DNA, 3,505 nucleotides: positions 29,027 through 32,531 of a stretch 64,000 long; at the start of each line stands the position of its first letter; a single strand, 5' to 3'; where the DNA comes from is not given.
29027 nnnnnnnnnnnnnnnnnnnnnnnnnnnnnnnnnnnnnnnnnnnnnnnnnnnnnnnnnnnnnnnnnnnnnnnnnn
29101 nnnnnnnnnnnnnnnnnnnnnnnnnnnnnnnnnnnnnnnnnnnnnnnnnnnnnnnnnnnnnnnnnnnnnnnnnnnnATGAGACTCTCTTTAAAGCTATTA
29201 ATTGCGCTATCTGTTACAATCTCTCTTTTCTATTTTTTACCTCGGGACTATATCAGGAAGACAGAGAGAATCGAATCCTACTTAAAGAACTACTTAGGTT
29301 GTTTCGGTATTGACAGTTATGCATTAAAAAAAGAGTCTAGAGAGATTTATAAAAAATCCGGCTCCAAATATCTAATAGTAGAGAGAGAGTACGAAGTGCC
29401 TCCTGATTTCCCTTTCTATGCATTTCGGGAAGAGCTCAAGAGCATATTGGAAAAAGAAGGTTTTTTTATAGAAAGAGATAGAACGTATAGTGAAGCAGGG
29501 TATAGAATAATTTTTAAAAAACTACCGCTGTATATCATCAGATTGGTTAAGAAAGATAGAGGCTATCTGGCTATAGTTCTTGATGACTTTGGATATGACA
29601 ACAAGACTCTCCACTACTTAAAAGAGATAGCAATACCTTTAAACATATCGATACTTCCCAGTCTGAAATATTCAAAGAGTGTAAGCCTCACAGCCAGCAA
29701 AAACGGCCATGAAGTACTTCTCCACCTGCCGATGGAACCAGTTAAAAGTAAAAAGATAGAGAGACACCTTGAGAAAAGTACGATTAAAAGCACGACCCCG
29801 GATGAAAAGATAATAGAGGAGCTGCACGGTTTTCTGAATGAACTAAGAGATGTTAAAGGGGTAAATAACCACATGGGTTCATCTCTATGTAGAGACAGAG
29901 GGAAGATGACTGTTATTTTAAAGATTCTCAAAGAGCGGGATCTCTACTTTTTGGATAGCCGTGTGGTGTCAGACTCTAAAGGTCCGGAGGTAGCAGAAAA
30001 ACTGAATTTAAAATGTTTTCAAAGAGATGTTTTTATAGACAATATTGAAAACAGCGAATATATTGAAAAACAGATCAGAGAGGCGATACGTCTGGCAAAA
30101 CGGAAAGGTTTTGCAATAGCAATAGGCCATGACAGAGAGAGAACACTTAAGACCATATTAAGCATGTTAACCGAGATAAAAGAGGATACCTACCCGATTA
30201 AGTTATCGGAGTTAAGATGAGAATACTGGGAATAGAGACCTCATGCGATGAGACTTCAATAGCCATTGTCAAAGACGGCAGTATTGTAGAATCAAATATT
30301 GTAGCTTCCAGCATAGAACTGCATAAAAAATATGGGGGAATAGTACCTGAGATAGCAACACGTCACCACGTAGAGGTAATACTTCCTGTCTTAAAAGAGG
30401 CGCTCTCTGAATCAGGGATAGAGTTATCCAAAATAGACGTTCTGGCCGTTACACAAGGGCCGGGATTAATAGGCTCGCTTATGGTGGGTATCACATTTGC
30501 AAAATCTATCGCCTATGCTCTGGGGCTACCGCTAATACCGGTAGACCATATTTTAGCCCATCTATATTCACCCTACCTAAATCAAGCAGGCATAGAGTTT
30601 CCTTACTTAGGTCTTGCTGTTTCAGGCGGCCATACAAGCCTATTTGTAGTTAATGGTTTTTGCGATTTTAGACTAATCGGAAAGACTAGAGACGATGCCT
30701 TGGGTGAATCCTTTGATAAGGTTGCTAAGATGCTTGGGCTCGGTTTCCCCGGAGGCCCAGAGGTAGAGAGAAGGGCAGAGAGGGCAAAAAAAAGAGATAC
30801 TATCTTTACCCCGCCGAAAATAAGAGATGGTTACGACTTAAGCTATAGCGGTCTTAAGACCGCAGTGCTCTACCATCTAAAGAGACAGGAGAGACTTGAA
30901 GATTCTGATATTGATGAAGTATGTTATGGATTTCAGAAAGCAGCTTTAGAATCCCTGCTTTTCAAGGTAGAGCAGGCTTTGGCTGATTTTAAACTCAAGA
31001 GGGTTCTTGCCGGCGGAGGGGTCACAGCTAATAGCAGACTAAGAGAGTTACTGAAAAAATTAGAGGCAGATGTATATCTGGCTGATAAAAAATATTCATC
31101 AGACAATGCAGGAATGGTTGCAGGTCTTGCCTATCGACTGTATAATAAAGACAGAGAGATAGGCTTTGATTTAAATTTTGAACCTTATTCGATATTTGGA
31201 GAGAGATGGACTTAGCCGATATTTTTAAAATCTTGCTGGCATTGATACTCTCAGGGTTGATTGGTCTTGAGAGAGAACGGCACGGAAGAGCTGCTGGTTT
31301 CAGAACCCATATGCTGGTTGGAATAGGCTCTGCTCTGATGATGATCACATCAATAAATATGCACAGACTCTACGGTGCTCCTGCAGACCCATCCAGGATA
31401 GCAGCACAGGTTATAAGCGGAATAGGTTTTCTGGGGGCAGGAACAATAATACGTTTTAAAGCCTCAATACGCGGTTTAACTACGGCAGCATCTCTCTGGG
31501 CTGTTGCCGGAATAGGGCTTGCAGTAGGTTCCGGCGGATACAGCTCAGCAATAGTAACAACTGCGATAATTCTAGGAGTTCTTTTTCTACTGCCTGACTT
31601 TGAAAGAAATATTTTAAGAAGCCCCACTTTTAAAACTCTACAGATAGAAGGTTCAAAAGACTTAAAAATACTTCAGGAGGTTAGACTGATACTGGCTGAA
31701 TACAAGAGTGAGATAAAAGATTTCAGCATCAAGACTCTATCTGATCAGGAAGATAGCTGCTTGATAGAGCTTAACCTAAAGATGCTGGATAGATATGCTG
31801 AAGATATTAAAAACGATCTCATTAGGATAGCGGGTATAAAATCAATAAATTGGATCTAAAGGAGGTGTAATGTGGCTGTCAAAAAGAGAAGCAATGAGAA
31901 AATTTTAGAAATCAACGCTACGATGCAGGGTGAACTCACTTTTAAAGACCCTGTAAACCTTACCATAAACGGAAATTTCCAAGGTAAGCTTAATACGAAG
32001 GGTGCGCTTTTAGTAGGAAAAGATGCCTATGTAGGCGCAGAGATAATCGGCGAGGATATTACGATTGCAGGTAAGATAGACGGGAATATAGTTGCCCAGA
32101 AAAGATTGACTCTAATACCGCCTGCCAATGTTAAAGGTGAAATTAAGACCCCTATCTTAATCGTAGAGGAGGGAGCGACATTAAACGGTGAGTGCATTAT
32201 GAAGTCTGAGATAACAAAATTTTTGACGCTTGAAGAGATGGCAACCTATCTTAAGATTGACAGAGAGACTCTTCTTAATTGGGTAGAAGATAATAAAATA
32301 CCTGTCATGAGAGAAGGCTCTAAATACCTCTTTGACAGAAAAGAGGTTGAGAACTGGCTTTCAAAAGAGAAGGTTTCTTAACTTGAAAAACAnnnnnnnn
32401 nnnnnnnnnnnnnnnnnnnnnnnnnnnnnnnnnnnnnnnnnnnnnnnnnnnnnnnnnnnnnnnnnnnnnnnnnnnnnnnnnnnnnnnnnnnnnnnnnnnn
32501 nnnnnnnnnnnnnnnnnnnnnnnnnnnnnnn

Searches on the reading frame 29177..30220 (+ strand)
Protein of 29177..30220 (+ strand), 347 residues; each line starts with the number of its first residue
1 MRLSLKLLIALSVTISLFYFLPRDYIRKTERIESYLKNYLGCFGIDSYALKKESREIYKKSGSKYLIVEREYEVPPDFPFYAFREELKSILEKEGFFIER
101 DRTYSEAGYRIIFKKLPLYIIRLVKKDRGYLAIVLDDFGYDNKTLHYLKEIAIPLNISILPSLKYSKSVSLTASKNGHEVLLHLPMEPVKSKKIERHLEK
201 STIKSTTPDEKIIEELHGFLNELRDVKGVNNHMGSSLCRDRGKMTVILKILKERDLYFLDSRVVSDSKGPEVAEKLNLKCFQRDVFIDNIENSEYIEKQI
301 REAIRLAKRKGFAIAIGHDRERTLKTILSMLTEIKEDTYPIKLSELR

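Call 8: search_protein_families(library=pfam, proteins=[window:29177-30220:+], max_evalue=0.0001)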
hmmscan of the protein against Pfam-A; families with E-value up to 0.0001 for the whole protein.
window:29177-30220:+ (347 aa): 1 family
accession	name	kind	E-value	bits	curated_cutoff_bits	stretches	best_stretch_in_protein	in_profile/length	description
PF04748.18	Polysacc_deac_2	-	2.6e-62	210.1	27.5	1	133-339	1-203/212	Divergent polysaccharide deacetylase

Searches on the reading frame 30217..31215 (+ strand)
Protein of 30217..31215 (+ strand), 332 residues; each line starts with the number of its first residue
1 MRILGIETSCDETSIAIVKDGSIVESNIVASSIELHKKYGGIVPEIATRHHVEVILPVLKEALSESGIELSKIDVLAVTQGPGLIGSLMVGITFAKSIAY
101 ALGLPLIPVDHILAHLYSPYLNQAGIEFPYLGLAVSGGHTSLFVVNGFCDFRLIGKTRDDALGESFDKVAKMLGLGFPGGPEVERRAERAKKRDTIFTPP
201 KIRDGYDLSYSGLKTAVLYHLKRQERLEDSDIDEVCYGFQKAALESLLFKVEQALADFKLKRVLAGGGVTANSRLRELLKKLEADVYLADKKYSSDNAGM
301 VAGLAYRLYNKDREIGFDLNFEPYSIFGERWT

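Call 8: search_protein_families(library=pfam, proteins=[window:30217-31215:+], max_evalue=0.0001)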
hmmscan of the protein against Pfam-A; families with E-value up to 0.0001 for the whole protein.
window:30217-31215:+ (332 aa): 1 family
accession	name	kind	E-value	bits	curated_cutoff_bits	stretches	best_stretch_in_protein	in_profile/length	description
PF00814.31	TsaD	-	1.7e-84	284.1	24.8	1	25-302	3-263/264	tRNA N6-adenosine threonylcarbamoyltransferase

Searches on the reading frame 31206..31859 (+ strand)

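Call 8: search_protein_families(library=pfam, proteins=[window:31206-31859:+], max_evalue=0.0001)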
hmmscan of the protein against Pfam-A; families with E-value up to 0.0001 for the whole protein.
window:31206-31859:+ (217 aa): 1 family
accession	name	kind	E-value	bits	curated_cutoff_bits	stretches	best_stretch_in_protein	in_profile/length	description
PF02308.21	MgtC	-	4.9e-41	140.3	31.4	1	9-134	1-120/121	MgtC family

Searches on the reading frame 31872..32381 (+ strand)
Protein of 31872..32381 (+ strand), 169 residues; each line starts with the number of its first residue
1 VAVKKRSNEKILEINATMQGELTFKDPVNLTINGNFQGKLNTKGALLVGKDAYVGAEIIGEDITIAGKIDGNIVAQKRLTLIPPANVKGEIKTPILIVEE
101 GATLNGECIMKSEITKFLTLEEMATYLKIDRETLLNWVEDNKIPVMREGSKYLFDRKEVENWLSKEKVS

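Call 8: search_protein_families(library=pfam, proteins=[window:31872-32381:+], max_evalue=0.0001)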
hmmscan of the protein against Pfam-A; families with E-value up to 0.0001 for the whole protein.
window:31872-32381:+ (169 aa): 2 families
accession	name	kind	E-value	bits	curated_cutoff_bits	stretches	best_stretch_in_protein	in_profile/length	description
PF04519.19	Bactofilin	-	6.1e-22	78.1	27.9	1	11-108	2-97/98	Polymer-forming cytoskeletal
PF12728.13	HTH_17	-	9.2e-13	48.7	27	1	117-165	1-49/51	Helix-turn-helix domain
